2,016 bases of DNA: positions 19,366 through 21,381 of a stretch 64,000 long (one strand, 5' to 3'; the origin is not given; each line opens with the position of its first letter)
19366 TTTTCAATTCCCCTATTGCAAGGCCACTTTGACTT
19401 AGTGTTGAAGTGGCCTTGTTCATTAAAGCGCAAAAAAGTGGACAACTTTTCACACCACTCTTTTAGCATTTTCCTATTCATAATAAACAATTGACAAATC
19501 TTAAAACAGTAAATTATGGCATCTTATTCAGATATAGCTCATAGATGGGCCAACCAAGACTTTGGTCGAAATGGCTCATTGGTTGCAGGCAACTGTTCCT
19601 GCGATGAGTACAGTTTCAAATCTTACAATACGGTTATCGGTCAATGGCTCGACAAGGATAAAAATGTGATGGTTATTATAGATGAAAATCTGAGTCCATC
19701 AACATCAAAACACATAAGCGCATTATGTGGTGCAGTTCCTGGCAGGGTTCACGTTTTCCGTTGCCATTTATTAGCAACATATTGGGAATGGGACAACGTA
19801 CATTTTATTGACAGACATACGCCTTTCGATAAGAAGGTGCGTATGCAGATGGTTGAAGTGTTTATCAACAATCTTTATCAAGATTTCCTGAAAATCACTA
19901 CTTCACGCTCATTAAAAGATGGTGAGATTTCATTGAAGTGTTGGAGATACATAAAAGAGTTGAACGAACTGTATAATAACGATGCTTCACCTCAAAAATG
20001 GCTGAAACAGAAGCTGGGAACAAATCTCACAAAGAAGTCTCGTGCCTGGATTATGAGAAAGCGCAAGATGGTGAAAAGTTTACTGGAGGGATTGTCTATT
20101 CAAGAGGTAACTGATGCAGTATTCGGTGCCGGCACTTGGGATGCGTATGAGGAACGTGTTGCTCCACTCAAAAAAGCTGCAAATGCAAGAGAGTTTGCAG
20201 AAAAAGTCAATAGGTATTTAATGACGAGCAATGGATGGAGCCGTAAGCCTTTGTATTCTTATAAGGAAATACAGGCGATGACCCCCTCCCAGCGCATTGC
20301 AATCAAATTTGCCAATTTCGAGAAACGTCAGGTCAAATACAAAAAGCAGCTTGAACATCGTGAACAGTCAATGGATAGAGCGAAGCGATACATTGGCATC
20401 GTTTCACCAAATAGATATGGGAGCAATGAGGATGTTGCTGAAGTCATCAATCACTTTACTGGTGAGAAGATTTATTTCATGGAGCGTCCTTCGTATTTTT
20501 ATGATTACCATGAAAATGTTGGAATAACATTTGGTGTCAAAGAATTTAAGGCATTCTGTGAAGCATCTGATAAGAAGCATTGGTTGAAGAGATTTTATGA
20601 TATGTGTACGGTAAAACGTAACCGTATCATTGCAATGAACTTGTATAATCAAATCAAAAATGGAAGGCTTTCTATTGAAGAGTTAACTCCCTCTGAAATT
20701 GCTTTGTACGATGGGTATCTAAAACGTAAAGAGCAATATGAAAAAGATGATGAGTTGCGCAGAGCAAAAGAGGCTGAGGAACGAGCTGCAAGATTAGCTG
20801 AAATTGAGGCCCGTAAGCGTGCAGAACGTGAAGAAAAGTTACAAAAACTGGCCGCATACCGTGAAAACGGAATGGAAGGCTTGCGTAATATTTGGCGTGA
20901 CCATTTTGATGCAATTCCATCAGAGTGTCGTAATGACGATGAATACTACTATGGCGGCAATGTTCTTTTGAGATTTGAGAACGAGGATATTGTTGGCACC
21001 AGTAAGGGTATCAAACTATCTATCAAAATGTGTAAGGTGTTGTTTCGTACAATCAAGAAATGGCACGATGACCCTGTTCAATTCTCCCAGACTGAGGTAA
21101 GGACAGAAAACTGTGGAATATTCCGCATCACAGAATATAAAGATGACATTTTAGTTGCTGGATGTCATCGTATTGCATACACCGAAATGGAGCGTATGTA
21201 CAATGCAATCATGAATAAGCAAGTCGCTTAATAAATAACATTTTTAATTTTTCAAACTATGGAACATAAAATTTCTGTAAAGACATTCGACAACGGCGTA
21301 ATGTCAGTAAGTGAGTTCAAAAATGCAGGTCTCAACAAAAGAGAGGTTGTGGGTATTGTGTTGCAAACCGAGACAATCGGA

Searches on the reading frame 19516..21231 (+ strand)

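Call 13: search_protein_families(library=phrogs, proteins=[window:19516-21231:+], max_evalue=0.01)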
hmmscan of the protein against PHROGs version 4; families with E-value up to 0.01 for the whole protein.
window:19516-21231:+ (571 aa): 1 family
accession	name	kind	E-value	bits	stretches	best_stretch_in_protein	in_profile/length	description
phrog_7247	-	unknown function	1.5e-14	55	1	167-562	95-342/365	-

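Call 14: search_protein_families(library=pfam, proteins=[window:19516-21231:+], max_evalue=0.01)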
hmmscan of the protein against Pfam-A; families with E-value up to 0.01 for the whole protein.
window:19516-21231:+ (571 aa): 0 families
